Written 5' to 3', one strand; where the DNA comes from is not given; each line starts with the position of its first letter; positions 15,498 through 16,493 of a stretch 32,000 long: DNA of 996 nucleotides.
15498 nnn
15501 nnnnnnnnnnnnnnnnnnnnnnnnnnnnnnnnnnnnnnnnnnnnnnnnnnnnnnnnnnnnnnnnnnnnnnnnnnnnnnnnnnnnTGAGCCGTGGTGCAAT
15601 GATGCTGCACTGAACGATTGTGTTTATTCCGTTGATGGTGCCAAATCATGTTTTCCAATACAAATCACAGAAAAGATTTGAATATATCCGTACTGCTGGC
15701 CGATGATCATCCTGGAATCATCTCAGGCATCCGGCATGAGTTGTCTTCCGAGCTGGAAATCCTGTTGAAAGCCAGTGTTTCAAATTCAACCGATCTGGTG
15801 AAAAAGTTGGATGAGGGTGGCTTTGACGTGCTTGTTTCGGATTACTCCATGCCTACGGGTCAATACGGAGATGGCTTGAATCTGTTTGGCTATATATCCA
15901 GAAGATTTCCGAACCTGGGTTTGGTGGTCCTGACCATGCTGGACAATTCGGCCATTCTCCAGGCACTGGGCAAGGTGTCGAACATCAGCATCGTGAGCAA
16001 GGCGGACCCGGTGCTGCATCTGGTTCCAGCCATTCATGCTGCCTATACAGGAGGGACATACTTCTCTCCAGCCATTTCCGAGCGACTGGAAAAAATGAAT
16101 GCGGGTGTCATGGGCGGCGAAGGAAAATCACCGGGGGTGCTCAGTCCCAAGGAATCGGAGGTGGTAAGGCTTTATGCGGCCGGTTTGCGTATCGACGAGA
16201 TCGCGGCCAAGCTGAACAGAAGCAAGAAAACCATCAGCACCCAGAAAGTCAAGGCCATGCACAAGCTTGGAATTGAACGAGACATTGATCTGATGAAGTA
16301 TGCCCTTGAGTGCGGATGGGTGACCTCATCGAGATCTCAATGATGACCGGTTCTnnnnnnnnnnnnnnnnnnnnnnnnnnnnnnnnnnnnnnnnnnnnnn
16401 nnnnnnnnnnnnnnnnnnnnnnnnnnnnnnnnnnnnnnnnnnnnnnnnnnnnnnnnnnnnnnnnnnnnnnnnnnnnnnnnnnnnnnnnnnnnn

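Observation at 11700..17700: AT-rich island carrying a compact, 'unsplit' Rcs-like multistep phosphorelay in a high-GC betaproteobacterial background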

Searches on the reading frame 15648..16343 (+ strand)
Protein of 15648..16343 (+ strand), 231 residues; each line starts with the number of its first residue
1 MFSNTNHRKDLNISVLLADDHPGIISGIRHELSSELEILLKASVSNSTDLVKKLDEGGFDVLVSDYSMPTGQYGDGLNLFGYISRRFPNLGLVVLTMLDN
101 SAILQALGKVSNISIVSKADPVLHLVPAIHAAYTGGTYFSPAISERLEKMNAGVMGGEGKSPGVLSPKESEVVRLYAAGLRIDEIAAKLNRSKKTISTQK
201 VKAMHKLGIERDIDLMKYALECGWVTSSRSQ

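Call 3: search_protein_families(library=pfam, proteins=[window:15648-16343:+], max_evalue=0.01)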
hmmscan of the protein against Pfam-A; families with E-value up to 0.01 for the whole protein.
window:15648-16343:+ (231 aa): 7 families
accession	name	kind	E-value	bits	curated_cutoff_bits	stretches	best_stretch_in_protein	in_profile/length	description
PF00072.30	Response_reg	-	1.5e-10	41.7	30.2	1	15-118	1-99/111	Response regulator receiver domain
PF00196.25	GerE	-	8.8e-10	38.5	23.5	1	164-219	2-57/57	Bacterial regulatory proteins, luxR family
PF08281.18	Sigma70_r4_2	-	1.3e-05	25.2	25.7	1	165-207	11-54/54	Sigma-70, region 4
PF04545.22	Sigma70_r4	-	2.3e-05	24.2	24.1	1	164-207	4-48/50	Sigma-70, region 4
PF13384.12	HTH_23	-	0.00017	21.7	24.6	1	171-197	9-35/50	Homeodomain-like domain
PF13518.12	HTH_28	-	0.00029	21.3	25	1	171-197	4-30/52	Helix-turn-helix domain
PF13936.12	HTH_38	-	0.0013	18.8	27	1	174-198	15-39/44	Helix-turn-helix domain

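Call 4: search_protein_families(library=ncbifam, proteins=[window:15648-16343:+], max_evalue=0.01)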
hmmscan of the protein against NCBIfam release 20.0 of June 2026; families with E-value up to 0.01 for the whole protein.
window:15648-16343:+ (231 aa): 26 families (the best 25 are shown)
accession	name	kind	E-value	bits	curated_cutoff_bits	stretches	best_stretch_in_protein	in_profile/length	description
NF008098.0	PRK10840.1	equivalog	2.7e-49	167.6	235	1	12-219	3-205/216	response regulator transcription factor RcsB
NF052445.1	RespRegMctR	equivalog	5.8e-21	74.8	300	1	13-223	2-203/205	two-component system response regulator MctR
NF011896.0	PRK15369.1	equivalog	2.6e-20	72.9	242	1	12-221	3-206/211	two component system response regulator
NF007018.1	PRK09483.1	equivalog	8.2e-18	64.8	280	1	13-225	2-209/217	UvrY/SirA/GacA family response regulator transcription factor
NF007685.0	PRK10360.1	equivalog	1.1e-16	61.2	258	1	13-220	2-193/196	response regulator transcription factor UhpA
NF047785.1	respo_reg_MadR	equivalog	2.8e-16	59.5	300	1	13-216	1-200/209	MadR family response regulator transcription factor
NF007419.0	PRK09958.1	equivalog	4e-15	55.9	251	1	16-219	4-198/204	acid-sensing system DNA-binding response regulator EvgA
NF007403.0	PRK09935.1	equivalog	2e-12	47.2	271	1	13-219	4-204/210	fimbria biosynthesis transcriptional regulator FimZ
NF008548.0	PRK11475.1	equivalog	3.9e-11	42.9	176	1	161-218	131-188/207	DNA-binding transcriptional activator BglJ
NF007708.0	PRK10403.1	equivalog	1.3e-10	41.1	343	1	13-209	7-198/215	nitrate/nitrite response regulator protein NarP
NF041830.1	RR_TF_ErdR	exception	6.8e-10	39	390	1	14-210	3-196/213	response regulator transcription factor ErdR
NF007935.0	PRK10651.1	equivalog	8.1e-10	38.2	250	1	12-209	6-200/216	two-component system response regulator NarL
NF052366.1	photon_PedR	equivalog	2.8e-07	30.6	120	1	165-225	3-63/74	photosynthetic electron transport-dependent transcriptional regulator PedR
TIGR02937.1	sigma70-ECF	superfamily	0.0001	22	42.9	1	165-207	118-161/165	sigma-70 family RNA polymerase sigma factor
TIGR03541.1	reg_near_HchA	equivalog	0.0002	21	215.6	1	160-223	167-230/232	PA1136 family autoinducer-binding transcriptional regulator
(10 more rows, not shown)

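Call 13: search_solved_structures(query=window:15648-16343:+, max_evalue=0.00001, show_alignments=1)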
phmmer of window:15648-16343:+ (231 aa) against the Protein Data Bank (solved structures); distinct sequences matched with E-value up to 0.00001: 16.
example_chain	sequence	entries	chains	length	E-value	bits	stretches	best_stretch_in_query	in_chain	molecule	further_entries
6eo2_A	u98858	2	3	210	5.4e-43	150.4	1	12-219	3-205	Transcriptional regulatory protein RcsB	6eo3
5o8y_A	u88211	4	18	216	8.2e-43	149.8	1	12-219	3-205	Transcriptional regulatory protein RcsB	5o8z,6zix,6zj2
5vxn_A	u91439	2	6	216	8.5e-43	149.7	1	12-219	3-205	Transcriptional regulatory protein RcsB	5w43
5i4c_A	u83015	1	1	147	4.8e-23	85.2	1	12-155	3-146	Transcriptional regulatory protein RcsB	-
6zii_B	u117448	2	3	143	6.6e-22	81.5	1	12-152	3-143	Transcriptional regulatory protein RcsB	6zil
1p4w_A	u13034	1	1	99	6.5e-18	68.4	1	130-220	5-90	rcsB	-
4yn8_A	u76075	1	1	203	4.2e-11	46.1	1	13-211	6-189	Response regulator ChrA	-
8zwn_A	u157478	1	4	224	5.8e-10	42.4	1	13-219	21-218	DNA-binding transcriptional activator EvgA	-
5f64_A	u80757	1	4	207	6.2e-10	42.3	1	14-219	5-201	Positive transcription regulator EvgA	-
1a04_A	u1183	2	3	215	5e-08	36.1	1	14-207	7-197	NITRATE/NITRITE RESPONSE REGULATOR PROTEIN NARL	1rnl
8a5r_AAA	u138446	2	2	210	1.9e-07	34.2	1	163-223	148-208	Light-activated DNA-binding protein EL222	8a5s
7ve6_A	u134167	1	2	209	3.8e-07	33.2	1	12-220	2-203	Response regulator protein VraR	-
3p7n_A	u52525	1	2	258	3.8e-07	33.2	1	163-223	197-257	Sensor histidine kinase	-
4gvp_A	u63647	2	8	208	6.2e-07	32.5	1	13-220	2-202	Response regulator protein vraR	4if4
5hev_A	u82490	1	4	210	4.6e-06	29.7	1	13-224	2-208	Response regulator protein VraR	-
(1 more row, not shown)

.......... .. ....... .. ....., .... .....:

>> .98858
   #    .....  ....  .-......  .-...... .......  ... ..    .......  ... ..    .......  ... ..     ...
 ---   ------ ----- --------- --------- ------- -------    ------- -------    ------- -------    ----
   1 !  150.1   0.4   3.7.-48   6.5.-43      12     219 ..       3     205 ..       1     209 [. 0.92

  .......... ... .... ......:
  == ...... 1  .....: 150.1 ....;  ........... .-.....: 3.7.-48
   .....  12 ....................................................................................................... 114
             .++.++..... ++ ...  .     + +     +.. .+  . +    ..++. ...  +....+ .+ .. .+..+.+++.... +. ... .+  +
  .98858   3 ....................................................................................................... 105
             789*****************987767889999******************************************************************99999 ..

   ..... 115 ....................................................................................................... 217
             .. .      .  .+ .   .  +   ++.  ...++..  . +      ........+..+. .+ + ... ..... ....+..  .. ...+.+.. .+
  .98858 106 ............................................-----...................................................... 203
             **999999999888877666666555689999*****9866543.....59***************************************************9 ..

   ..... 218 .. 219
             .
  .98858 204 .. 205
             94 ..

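Call 21: find_homologous_proteins(query=window:15648-16343:+, max_evalue=1e-25)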
Query window:15648-16343:+ (231 aa): 678 proteins with E <= 1e-25 among 1367 candidates; the best 120 are listed.
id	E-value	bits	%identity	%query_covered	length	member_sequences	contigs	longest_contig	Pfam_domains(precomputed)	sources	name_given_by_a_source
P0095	4.3e-143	492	99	100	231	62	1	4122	PF00196.26,PF04545.23,PF08281.19,PF00072.31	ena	-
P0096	3.8e-117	408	84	98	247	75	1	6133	PF00196.26,PF04545.23,PF08281.19,PF00072.31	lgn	-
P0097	5.3e-115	400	83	98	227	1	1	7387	PF00196.26,PF08281.19,PF00072.31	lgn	-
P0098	4.0e-110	385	80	98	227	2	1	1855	PF00196.26,PF00072.31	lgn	-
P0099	1.7e-107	376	79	97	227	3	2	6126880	PF13384.13,PF00196.26,PF04545.23,PF08281.19,PF00072.31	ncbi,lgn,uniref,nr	ncbi:Capsular synthesis regulator component B [Delftia tsuruhatensis]|uniref:response regulator n=1 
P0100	2.1e-106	372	79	97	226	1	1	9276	PF00196.26,PF08281.19,PF00072.31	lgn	-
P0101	7.5e-95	335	70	96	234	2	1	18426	PF00196.26,PF08281.19,PF00072.31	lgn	-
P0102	1.2e-93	331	70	95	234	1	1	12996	PF00196.26,PF08281.19,PF00072.31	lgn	-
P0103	1.1e-90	321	69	97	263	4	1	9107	PF00196.26,PF00072.31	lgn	-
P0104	2.6e-90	320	68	95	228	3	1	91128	PF00196.26,PF00072.31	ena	-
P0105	4.2e-90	319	71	95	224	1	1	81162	PF00196.26,PF00072.31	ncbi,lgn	-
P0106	3.8e-89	316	67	97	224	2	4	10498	PF00196.26,PF00072.31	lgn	-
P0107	4.7e-87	309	79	81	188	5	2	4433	PF00196.26,PF04545.23,PF08281.19,PF00072.31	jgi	jgi:two-component system capsular synthesis response regulator RcsB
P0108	4.0e-76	273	61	95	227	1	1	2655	PF00196.26,PF04545.23,PF08281.19,PF00072.31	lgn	-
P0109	9.1e-76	272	61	95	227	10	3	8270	PF00196.26,PF04545.23,PF08281.19,PF00072.31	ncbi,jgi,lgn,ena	-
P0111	1.9e-73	265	59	94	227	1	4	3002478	PF00196.26,PF04545.23,PF08281.19,PF00072.31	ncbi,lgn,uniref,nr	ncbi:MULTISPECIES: LuxR C-terminal-related transcriptional regulator [Burkholderia cepacia complex]|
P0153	2.1e-65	238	53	94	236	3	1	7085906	PF00196.26,PF04545.23,PF08281.19,PF00072.31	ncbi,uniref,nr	ncbi:response regulator transcription factor [Achromobacter pestifer]|uniref:Response regulator tran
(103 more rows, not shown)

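Call 23: find_encoding_contigs(protein=P0111, flank=8000, max_places=1)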
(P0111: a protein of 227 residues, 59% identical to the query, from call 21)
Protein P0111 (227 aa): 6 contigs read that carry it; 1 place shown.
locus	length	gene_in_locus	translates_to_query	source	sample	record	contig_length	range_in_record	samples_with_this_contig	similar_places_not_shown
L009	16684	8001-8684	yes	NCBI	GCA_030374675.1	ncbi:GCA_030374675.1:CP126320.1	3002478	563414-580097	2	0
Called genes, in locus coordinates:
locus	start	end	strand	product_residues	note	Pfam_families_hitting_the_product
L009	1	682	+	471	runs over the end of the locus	PF01425:Amidase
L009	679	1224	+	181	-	PF06684:AA_synth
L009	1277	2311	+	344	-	PF13609:Porin_4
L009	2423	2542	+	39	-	PF09722:Xre_MbcA_ParS_C (weak)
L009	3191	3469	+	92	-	PF00216:Bac_DNA_binding, PF18291:HU-HIG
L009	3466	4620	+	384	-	PF17761:DUF1016_N, PF06250:YhcG_C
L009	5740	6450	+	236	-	-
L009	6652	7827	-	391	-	PF01527:HTH_Tnp_1, PF01548:DEDD_Tnp_IS110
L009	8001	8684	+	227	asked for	PF00072:Response_reg, PF00196:GerE, PF04545:Sigma70_r4 (weak), PF08281:Sigma70_r4_2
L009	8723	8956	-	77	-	-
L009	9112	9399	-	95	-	PF13683:rve_3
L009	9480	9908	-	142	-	PF13358:DDE_3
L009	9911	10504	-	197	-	PF01548:DEDD_Tnp_IS110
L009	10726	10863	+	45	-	-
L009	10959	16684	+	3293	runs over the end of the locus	PF13018:ESPR, PF05662:YadA_stalk, PF22559:GNAT-phage-like (faint), PF00681:Plectin (faint), PF05662:YadA_stalk, PF05662:YadA_stalk, PF05658:YadA_head (weak), PF03895:YadA_anchor, +1 more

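Call 24: find_encoding_contigs(protein=P0153, flank=8000, max_places=1)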
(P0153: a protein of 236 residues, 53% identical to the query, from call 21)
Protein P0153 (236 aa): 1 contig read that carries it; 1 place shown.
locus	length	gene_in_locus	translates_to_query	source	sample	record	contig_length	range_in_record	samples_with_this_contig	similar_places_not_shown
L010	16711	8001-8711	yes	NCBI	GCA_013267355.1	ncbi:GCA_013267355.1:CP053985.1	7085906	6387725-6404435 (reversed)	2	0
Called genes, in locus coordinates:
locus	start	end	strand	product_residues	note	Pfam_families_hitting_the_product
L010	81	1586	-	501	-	PF00496:SBP_bac_5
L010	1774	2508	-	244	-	PF00392:GntR, PF07729:FCD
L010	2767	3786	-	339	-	PF00850:Hist_deacetyl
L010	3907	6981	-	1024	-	PF00512:HisKA, PF02518:HATPase_c, PF00072:Response_reg, PF01627:Hpt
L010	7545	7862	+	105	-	-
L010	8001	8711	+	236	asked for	PF00072:Response_reg, PF00196:GerE, PF04545:Sigma70_r4 (weak), PF08281:Sigma70_r4_2 (weak)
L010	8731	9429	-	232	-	PF00072:Response_reg, PF00196:GerE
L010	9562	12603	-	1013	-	PF00512:HisKA, PF02518:HATPase_c, PF00072:Response_reg, PF01627:Hpt (weak)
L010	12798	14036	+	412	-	PF00072:Response_reg, PF00563:EAL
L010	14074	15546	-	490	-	-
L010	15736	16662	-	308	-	PF00126:HTH_1, PF03466:LysR_substrate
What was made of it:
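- Achromobacter has two unorthodox kinases, two RcsB-like regulators and a REC-EAL protein (call 24).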

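Call 67: search_dna_similar(query=window:15648-16343:+, collection=plasmids, mode=protein, max_rows=25, max_evalue=1e-30)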
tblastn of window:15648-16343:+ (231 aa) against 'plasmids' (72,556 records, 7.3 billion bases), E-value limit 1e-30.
Records with a match: 34; places in all: 40; records where one place covers at least 80% of the query: 34.
Best place of each record, by identity: <60% 34.
By first word of the organism name: Burkholderia 7; Escherichia 5; Cupriavidus 4; Klebsiella 4; Caballeronia 4; Salmonella 3; Proteus 2; Pseudomonas 1; Citrobacter 1; Serratia 1; and 2 more.
By predicted mobility (MOB-suite, as given by PLSDB): non-mobilizable 25; mobilizable 7; conjugative 2.
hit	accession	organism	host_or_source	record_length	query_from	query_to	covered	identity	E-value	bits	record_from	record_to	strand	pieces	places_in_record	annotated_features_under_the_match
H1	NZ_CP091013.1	Burkholderia cenocepacia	-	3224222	3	226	97%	50.9%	1e-63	221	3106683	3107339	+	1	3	none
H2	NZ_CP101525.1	Burkholderia arboris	mixed culture,soil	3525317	10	219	91%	47.1%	1e-52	189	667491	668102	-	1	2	none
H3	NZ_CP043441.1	Cupriavidus campinensis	cell culture,soil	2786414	13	228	94%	45.8%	1e-50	183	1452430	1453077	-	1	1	none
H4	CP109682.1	Pseudomonas aeruginosa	Homo sapiens,whole organism,swab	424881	13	221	90%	47.4%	2e-48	176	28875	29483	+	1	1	response regulator transcription factor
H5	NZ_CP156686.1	Burkholderia stagnalis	Bacterial cells,soils collected in ...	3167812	9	219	91%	46.5%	4e-50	182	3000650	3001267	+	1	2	none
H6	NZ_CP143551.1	Burkholderia multivorans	Homo sapiens,bronchoalveolar lavage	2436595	4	221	94%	45.0%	5e-50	181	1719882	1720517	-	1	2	none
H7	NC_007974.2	Cupriavidus metallidurans CH34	-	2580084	8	229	96%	43.9%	6e-46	169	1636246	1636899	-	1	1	none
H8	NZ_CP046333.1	Cupriavidus metallidurans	sedimentation pond in a zinc factory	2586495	8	229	96%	43.9%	6e-46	169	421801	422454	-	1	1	none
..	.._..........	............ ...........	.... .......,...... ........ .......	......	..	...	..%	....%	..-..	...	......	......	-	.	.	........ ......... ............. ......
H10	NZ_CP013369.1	Burkholderia ubonensis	soil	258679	13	220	90%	46.2%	1e-52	189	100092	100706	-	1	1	response regulator transcription factor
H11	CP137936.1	Escherichia coli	Homo sapiens,other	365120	12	218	90%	45.2%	2e-40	154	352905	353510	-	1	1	rcsB: response regulator transcription factor RcsB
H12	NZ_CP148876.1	Salmonella enterica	Homo sapiens,single cell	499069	12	218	90%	45.2%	2e-40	154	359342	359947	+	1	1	rcsB: response regulator transcription factor RcsB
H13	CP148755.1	Salmonella enterica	Pig,single cell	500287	12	218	90%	45.2%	2e-40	154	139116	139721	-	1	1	rcsB: response regulator transcription factor RcsB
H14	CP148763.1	Salmonella enterica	Pig,single cell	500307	12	218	90%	45.2%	2e-40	154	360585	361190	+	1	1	rcsB: response regulator transcription factor RcsB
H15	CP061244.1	Escherichia coli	Homo sapiens,cell culture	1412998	12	218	90%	45.2%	2e-40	154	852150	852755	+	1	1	rcsB: transcriptional regulator RcsB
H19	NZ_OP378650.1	Klebsiella pneumoniae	-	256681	13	218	89%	44.4%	6e-39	149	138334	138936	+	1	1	rcsB: response regulator transcription factor RcsB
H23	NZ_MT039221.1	Serratia proteamaculans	-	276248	12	218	90%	43.8%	1e-39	152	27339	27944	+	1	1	rcsB: response regulator transcription factor RcsB | rcsD: phosphotransferase RcsD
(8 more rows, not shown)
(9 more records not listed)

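Call 68: get_annotated_region(hit=H11, flank=5000)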
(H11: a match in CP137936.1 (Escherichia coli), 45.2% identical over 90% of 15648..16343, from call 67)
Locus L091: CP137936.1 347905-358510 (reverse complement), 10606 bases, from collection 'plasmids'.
description: Escherichia coli strain 2023CK-00004 plasmid unnamed1, complete sequence
organism: Escherichia coli (NCBI taxid 562)
taxonomy: Bacteria; Pseudomonadota; Gammaproteobacteria; Enterobacterales; Enterobacteriaceae; Escherichia; Escherichia coli
host: -; source: Homo sapiens,other; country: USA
typing (MOB-suite, as given by PLSDB): non-mobilizable
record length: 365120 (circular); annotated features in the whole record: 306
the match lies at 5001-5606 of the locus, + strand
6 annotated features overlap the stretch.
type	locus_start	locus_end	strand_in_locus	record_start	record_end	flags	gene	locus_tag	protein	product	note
CDS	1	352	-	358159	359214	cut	apbE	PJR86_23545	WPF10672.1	FAD:protein FMN transferase ApbE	-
CDS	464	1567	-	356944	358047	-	ompC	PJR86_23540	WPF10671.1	porin OmpC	-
CDS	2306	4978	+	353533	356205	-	rcsD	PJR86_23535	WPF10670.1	phosphotransferase RcsD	-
CDS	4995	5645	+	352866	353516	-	rcsB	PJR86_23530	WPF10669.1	response regulator transcription factor RcsB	-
CDS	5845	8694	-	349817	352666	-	rcsC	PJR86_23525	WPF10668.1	two-component system sensor histidine kinase RcsC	-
CDS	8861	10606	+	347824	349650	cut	atoS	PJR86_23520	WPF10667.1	two-component system sensor histidine kinase AtoS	-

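Call 69: get_annotated_region(hit=H4, flank=12000)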
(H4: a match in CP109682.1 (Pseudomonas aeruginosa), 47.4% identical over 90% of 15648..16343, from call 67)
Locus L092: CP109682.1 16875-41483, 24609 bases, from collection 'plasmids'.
description: Pseudomonas aeruginosa strain 2017-45-169 plasmid p2017-45-169_2, complete sequence
organism: Pseudomonas aeruginosa (NCBI taxid 287)
taxonomy: Bacteria; Pseudomonadota; Gammaproteobacteria; Pseudomonadales; Pseudomonadaceae; Pseudomonas; Pseudomonas aeruginosa
host: -; source: Homo sapiens,whole organism,swab; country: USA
typing (MOB-suite, as given by PLSDB): non-mobilizable
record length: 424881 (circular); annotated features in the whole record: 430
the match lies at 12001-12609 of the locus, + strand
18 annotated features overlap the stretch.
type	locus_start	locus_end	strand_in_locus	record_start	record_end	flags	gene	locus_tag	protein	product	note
CDS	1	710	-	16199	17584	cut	-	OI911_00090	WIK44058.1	aspartate aminotransferase family protein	-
CDS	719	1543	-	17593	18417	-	-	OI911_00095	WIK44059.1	molybdenum cofactor biosynthesis F family protein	-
CDS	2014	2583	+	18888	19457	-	-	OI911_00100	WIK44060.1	type 1 fimbrial protein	-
CDS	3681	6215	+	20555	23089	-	cupB3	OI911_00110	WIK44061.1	fimbrial biogenesis outer membrane usher protein CupB3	-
CDS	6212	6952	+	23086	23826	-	-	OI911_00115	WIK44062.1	molecular chaperone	-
CDS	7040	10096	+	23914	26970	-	-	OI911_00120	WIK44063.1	filamentous hemagglutinin N-terminal domain-containing protein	-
CDS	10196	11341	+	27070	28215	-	-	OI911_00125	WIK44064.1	type 1 fimbrial protein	-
CDS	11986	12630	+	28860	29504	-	-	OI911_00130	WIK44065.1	response regulator transcription factor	-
CDS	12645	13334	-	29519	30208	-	-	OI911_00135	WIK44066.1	SDR family oxidoreductase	-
CDS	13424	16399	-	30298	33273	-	-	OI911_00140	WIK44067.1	non-ribosomal peptide synthetase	-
CDS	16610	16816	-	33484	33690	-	-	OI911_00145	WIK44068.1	helix-turn-helix transcriptional regulator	-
CDS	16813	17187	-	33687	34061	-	-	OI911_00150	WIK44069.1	hypothetical protein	-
CDS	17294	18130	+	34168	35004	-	-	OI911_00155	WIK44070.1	class I SAM-dependent methyltransferase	-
CDS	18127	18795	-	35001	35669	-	-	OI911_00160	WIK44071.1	helix-turn-helix transcriptional regulator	-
CDS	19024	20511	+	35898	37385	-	-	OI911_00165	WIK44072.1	aldehyde dehydrogenase family protein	-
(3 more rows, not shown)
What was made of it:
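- On Roc / PA14 Rcs-Pvr type networks: A P. aeruginosa regulator at the end of a cupB fimbrial cluster is 47% identical to RR2 (calls 67 and 69).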

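Call 73: get_annotated_region(hit=H23, flank=5000)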
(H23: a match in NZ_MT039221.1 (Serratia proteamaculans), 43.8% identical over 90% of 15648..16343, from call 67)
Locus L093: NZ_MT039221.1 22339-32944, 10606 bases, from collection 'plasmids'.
description: Serratia proteamaculans strain AGR_Sm1a plasmid unnamed2, complete sequence
organism: Serratia proteamaculans (NCBI taxid 28151)
taxonomy: Bacteria; Pseudomonadota; Gammaproteobacteria; Enterobacterales; Yersiniaceae; Serratia; Serratia proteamaculans
host: -; source: -; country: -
typing (MOB-suite, as given by PLSDB): non-mobilizable
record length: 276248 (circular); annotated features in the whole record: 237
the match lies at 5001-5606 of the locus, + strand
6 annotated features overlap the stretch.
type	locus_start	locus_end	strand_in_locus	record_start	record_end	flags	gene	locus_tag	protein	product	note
CDS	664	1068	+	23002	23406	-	-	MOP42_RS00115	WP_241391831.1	DUF4186 domain-containing protein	-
CDS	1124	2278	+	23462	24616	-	-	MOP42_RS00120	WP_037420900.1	MFS transporter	GO:0055085 - transmembrane transport [Evidence IEA]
CDS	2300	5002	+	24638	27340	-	rcsD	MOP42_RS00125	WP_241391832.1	phosphotransferase RcsD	GO:0000160 - phosphorelay signal transduction system [Evidence IEA]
CDS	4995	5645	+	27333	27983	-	rcsB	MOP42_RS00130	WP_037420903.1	response regulator transcription factor RcsB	-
CDS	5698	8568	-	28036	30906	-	rcsC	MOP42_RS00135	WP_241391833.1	two-component system sensor histidine kinase RcsC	GO:0018106 - peptidyl-histidine phosphorylation [Evidence IEA]; GO:0000160 - phosphorelay signal transduction system ...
CDS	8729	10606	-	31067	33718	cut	gyrA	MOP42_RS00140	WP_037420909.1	DNA topoisomerase (ATP-hydrolyzing) subunit A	GO:0006265 - DNA topological change [Evidence IEA]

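Call 74: get_annotated_region(hit=H19, flank=5000)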
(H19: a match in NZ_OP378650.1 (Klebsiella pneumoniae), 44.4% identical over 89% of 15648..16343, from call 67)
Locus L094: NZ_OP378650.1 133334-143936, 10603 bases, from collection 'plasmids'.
description: Klebsiella pneumoniae strain KLP00155 plasmid pKLP00155_4, complete sequence
organism: Klebsiella pneumoniae (NCBI taxid 573)
taxonomy: Bacteria; Pseudomonadota; Gammaproteobacteria; Enterobacterales; Enterobacteriaceae; Klebsiella; Klebsiella pneumoniae
host: -; source: -; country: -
typing (MOB-suite, as given by PLSDB): non-mobilizable
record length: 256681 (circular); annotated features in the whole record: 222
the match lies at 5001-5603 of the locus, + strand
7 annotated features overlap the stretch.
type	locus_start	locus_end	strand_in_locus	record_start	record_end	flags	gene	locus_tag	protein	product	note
CDS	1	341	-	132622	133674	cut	apbE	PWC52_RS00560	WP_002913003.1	FAD:protein FMN transferase ApbE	GO:0017013 - protein flavinylation [Evidence IEA]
CDS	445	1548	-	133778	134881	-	-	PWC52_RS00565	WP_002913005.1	porin OmpC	-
CDS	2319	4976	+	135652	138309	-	rcsD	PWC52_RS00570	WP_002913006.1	phosphotransferase RcsD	GO:0000160 - phosphorelay signal transduction system [Evidence IEA]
CDS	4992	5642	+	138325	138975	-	rcsB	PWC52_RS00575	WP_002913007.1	response regulator transcription factor RcsB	-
CDS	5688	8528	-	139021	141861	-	rcsC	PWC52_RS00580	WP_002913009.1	two-component system sensor histidine kinase RcsC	GO:0018106 - peptidyl-histidine phosphorylation [Evidence IEA]; GO:0000160 - phosphorelay signal transduction system ...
CDS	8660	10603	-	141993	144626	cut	gyrA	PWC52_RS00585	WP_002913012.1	DNA topoisomerase (ATP-hydrolyzing) subunit A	GO:0006265 - DNA topological change [Evidence IEA]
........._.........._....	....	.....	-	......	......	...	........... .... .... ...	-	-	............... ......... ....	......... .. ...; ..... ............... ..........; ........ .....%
